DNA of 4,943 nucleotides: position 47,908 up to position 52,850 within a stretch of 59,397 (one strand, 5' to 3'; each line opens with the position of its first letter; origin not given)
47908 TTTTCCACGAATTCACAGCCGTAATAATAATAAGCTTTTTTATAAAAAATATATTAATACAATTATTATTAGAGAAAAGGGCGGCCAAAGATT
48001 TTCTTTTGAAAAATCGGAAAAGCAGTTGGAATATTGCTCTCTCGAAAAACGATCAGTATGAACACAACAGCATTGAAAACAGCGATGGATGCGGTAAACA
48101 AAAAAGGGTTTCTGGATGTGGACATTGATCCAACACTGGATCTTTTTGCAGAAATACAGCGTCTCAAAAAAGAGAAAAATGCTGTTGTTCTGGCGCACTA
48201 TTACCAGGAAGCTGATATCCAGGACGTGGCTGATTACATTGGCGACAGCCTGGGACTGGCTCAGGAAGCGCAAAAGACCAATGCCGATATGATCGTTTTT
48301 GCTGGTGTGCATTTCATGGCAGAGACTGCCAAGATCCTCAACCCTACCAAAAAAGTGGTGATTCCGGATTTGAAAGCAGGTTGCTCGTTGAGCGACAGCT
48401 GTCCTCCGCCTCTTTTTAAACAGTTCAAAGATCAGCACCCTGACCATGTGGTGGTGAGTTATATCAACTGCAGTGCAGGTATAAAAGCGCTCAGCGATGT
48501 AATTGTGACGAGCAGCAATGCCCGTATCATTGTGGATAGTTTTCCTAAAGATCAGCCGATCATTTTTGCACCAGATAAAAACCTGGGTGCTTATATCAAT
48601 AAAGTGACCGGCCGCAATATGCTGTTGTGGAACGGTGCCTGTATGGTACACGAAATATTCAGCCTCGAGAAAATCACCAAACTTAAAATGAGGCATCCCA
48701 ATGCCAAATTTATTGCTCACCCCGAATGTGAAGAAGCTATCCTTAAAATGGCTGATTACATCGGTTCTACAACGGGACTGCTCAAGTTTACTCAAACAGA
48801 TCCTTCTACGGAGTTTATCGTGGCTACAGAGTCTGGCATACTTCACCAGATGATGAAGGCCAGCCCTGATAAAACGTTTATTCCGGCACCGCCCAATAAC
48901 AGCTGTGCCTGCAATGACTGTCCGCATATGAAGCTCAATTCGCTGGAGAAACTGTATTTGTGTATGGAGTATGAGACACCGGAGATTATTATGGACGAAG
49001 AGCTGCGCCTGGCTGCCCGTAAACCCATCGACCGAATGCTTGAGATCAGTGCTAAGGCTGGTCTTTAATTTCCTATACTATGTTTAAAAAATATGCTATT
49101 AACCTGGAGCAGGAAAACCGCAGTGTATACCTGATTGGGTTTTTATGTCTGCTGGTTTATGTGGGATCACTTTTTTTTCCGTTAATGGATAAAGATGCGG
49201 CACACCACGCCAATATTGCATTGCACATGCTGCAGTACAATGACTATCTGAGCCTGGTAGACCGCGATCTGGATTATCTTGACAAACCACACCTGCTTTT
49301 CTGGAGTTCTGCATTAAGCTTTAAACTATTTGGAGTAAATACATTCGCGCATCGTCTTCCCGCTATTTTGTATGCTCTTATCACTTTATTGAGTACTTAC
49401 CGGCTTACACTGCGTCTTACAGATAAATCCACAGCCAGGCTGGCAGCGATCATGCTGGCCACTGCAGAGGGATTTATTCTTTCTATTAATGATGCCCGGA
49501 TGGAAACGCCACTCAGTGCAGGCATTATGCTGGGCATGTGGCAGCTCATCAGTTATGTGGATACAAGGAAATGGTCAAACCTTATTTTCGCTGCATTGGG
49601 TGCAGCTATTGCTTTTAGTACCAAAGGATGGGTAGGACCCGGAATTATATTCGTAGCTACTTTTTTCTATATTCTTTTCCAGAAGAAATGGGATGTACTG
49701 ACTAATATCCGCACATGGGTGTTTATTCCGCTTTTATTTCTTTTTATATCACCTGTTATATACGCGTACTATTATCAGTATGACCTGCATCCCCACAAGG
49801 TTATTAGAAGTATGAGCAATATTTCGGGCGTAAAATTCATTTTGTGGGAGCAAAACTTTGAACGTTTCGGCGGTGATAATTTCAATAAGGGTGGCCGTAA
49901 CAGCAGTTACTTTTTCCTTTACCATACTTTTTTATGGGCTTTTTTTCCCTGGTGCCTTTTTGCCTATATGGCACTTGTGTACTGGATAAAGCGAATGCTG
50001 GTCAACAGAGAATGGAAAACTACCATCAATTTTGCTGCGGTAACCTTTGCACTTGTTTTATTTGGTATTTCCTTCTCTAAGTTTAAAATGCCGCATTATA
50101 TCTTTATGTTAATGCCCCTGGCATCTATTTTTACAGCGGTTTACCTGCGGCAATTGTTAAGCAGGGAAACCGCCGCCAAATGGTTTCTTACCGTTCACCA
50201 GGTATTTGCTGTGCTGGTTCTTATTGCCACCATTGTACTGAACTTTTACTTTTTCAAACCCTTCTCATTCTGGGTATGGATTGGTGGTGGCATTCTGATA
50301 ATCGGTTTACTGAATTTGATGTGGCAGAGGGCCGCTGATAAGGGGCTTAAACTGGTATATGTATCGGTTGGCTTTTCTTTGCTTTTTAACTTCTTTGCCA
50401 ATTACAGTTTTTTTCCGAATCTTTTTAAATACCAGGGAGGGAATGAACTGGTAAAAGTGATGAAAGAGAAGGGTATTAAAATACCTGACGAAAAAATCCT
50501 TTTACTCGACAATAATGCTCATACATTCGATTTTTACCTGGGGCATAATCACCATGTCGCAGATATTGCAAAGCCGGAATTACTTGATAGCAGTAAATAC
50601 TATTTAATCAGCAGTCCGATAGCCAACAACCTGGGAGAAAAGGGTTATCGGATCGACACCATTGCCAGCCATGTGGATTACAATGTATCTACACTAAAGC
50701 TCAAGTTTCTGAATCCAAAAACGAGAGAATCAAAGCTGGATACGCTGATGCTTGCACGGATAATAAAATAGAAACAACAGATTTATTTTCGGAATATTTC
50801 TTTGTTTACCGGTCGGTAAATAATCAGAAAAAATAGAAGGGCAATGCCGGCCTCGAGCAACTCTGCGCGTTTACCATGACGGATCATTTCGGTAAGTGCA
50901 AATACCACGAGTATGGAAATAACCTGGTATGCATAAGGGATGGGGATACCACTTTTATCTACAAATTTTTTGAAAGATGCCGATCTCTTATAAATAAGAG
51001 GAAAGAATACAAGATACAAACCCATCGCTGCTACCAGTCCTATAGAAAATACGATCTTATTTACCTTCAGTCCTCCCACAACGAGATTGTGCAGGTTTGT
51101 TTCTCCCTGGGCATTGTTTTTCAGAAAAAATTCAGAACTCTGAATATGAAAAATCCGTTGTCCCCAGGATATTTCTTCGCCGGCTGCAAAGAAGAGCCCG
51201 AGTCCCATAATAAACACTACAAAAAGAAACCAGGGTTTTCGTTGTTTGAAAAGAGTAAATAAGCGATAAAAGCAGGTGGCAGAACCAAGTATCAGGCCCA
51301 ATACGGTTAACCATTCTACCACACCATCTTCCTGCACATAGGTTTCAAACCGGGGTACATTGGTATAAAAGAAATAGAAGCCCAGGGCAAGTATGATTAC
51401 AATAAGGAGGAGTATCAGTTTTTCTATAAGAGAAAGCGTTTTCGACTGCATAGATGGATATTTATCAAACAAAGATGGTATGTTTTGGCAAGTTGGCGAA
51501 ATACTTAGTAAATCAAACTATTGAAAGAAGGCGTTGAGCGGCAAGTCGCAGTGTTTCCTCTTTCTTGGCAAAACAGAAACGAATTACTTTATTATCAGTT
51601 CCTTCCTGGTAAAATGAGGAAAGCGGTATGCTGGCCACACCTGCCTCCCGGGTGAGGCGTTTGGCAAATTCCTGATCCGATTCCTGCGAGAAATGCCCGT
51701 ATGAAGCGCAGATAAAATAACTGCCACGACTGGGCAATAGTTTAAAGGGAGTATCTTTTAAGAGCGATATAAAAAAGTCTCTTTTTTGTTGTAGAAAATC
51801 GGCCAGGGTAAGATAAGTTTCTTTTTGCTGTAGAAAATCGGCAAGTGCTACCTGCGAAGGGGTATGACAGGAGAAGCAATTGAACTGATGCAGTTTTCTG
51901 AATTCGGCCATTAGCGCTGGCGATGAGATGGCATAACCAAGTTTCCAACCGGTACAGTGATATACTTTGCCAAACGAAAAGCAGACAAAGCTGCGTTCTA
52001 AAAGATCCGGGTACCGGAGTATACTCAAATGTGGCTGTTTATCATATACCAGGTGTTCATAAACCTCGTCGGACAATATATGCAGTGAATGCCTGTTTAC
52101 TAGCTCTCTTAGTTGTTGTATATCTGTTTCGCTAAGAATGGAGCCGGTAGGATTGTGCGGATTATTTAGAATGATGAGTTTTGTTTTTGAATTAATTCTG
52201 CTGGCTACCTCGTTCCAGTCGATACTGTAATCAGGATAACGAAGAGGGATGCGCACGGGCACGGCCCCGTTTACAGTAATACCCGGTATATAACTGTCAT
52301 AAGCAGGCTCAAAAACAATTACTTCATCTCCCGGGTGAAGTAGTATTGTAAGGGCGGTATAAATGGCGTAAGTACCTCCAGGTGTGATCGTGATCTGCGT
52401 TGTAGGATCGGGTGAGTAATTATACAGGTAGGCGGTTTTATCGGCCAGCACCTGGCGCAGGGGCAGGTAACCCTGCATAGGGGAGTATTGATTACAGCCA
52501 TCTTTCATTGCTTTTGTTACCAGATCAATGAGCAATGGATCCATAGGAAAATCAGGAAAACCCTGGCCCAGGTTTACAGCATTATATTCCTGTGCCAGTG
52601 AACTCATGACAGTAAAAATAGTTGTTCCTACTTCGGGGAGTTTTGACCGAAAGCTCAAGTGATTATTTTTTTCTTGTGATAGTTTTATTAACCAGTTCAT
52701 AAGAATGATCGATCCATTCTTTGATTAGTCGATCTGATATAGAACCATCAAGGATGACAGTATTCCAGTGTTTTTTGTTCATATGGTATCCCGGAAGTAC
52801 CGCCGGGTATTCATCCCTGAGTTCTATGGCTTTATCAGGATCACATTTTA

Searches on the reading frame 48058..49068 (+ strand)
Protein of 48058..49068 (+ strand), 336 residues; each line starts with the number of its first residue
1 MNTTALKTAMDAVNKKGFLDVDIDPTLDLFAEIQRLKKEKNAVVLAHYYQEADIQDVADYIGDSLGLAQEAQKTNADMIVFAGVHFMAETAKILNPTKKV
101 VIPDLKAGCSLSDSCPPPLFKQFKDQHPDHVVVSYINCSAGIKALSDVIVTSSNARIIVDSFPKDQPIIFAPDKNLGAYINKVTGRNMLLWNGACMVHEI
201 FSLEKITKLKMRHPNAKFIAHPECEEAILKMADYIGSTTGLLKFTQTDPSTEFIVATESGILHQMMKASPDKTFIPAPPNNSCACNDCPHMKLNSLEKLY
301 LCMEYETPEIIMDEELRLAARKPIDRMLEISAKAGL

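Call 9: search_protein_families(library=pfam, proteins=[window:48058-49068:+])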
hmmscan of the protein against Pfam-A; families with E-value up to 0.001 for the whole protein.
window:48058-49068:+ (336 aa): 1 family
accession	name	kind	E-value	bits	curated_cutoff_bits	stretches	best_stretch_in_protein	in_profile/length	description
PF02445.21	NadA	-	1e-122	409.4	27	1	32-329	2-295/295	Quinolinate synthetase A protein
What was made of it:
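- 48058..49068 (+): Right flanking gene: nadA (quinolinate synthase). Pfam PF02445, E = 1e-122 (call 9).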

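Call 10: find_encoding_contigs(protein=window:48058-49068:+, flank=10000, max_places=10)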
Protein window:48058-49068:+ (336 aa): 1 contig read that carries it; 1 place shown.
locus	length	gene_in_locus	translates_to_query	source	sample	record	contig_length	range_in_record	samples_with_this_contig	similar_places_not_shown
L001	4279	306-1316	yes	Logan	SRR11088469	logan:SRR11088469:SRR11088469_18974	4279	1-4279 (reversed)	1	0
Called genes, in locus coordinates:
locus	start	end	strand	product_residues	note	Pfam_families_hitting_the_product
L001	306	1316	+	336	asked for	PF02445:NadA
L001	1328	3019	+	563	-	PF13231:PMT_2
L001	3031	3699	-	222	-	-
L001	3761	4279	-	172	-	?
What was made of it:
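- Tried and rejected: An exact-protein look-up of NadA returned only a 4.3-kb Logan contig, which gave no extra context (call 10).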

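Call 12: find_related_loci(query=window:48058-49068:+, collection=genome_contigs, flank=10000)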
Query window:48058-49068:+ (336 aa) in genome_contigs; peptide patterns used: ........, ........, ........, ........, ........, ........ (x = any residue, [..] = any of these).
600 stretches matched a pattern (row limit reached: there are more); 599 encode a relative of the query (tblastn E <= 1e-3); the best 80 are kept; 80 distinct loci.
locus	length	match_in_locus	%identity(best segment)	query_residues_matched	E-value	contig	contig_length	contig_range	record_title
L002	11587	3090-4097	88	1-336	0e+0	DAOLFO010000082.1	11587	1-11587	MAG TPA_asm: Chitinophagaceae bacterium isolate AMR_MDS_0208 NODE_955_length_11587_cov_5.409729, whole genome shotgun se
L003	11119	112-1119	87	1-336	0e+0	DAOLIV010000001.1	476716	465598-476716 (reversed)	MAG TPA_asm: Chitinophagaceae bacterium isolate AMR_MDS_0293 NODE_1_length_476716_cov_10.108738, whole genome shotgun se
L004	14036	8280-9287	88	1-336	0e+0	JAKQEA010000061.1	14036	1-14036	MAG: Bacteroidota bacterium isolate USDE_maxbin.081 k141_524362, whole genome shotgun sequence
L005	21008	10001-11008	88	1-336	0e+0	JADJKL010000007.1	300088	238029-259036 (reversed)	MAG: Chitinophagaceae bacterium isolate EsbE_18-Q3-R3-47_BATAC.289 tig00002190-10-2995740, whole genome shotgun sequence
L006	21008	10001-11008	88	1-336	0e+0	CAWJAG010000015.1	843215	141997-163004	MAG: uncultured Chitinophagaceae bacterium isolate MFD04651.bin.2.139 genome assembly, contig: contig_3955, whole genome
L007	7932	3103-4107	87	1-335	0e+0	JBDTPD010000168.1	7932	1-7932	MAG: Chitinophagaceae bacterium isolate cluster3_bin.190 NODE_45078_length_7932_cov_5.108671, whole genome shotgun seque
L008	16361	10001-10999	88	4-336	0e+0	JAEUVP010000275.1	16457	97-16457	MAG: Chitinophagaceae bacterium isolate new MAG-384 k141_1570436, whole genome shotgun sequence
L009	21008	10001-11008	86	1-336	0e+0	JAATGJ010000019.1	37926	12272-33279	MAG: Chitinophagales bacterium isolate bin_325 k141_6833152, whole genome shotgun sequence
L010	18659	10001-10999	87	4-336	0e+0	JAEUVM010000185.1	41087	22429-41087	MAG: Chitinophagaceae bacterium isolate new MAG-381 k141_1398213, whole genome shotgun sequence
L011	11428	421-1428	86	1-336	0e+0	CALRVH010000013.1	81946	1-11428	MAG: Chitinophaga pinensis isolate JJ-MEM5D2-223-6-m1-bin345 genome assembly, contig: JJ-MEM5D2-223-C100, whole genome s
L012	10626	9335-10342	86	1-336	0e+0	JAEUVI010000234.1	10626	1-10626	MAG: Chitinophagaceae bacterium isolate new MAG-377 k141_675638, whole genome shotgun sequence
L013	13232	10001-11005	86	2-336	0e+0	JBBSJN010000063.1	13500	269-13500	MAG: Chitinophagales bacterium isolate LS4_metabat2.011 LS4_metabat2.011_K_3393031_L_13500_cov_14.1517, whole genome sho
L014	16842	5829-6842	86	1-336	0e+0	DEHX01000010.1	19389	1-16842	MAG TPA_asm: Chitinophagaceae bacterium UBA2789 UBA2789_contig_3457, whole genome shotgun sequence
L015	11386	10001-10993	86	6-336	0e+0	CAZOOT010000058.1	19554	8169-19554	MAG TPA_asm: uncultured Chitinophaga sp. isolate SRP319275_co1_165 genome assembly, contig: NODE_2892_length_19554_cov_6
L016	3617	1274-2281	85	1-336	0e+0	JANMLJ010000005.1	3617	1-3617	MAG: Chitinophagaceae bacterium isolate OTE_58_metabat_98 OTE_58_k141_2703223, whole genome shotgun sequence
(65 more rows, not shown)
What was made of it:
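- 48058..49068 (+): It anchored the 80 related loci (call 12).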

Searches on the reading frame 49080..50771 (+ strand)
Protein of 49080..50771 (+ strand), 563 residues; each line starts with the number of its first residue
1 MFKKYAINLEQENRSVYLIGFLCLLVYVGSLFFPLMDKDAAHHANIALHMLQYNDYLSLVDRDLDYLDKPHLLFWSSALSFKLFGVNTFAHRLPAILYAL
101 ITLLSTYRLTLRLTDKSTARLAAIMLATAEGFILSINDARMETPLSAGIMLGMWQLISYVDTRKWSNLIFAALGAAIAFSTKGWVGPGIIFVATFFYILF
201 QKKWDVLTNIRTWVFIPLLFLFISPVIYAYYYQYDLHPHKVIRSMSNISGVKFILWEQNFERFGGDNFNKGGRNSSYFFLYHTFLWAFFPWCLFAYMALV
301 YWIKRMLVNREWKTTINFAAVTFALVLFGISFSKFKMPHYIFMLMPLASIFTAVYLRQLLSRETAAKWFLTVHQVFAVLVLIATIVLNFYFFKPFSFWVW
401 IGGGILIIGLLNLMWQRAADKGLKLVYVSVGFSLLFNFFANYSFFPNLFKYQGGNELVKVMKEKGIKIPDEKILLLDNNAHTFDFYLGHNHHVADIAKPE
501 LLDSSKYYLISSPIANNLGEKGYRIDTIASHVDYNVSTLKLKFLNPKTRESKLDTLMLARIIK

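Call 9: search_protein_families(library=pfam, proteins=[window:49080-50771:+])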
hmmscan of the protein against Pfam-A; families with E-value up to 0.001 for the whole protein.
window:49080-50771:+ (563 aa): 1 family
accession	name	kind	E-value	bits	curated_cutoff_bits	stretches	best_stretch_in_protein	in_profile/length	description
PF13231.12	PMT_2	-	6.8e-18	65.8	26.1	1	68-228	1-159/160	Dolichyl-phosphate-mannose-protein mannosyltransferase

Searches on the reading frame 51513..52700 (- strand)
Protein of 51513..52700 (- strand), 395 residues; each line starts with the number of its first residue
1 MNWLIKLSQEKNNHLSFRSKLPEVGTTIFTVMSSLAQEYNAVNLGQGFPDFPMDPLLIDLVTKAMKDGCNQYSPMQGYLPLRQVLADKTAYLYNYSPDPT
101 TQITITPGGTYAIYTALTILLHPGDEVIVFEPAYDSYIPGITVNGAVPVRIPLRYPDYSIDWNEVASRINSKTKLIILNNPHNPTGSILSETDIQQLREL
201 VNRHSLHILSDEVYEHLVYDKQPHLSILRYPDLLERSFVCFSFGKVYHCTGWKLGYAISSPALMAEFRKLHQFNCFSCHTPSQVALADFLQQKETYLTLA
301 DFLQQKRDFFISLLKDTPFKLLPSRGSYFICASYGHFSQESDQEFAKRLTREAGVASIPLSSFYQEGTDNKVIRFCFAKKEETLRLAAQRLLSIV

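Call 9: search_protein_families(library=pfam, proteins=[window:51513-52700:-])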
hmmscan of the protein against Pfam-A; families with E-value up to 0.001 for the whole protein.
window:51513-52700:- (395 aa): 5 families
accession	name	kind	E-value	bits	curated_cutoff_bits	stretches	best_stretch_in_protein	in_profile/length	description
PF00155.27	Aminotran_1_2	-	5.9e-60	203.8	19.7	1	41-391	3-361/361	Aminotransferase class I and II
PF01053.26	Cys_Met_Meta_PP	-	1.8e-07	30.5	27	1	80-213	52-175/381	Cys/Met metabolism PLP-dependent enzyme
PF01041.23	DegT_DnrJ_EryC1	-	2.9e-07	30.5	19.8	1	108-211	47-145/360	DegT/DnrJ/EryC1/StrS aminotransferase family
PF01212.27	Beta_elim_lyase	-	0.00068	19.5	27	1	105-211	52-168/288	Beta-eliminating lyase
PF00266.25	Aminotran_5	-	0.00076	19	21.5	0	100-211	61-175/371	Aminotransferase class-V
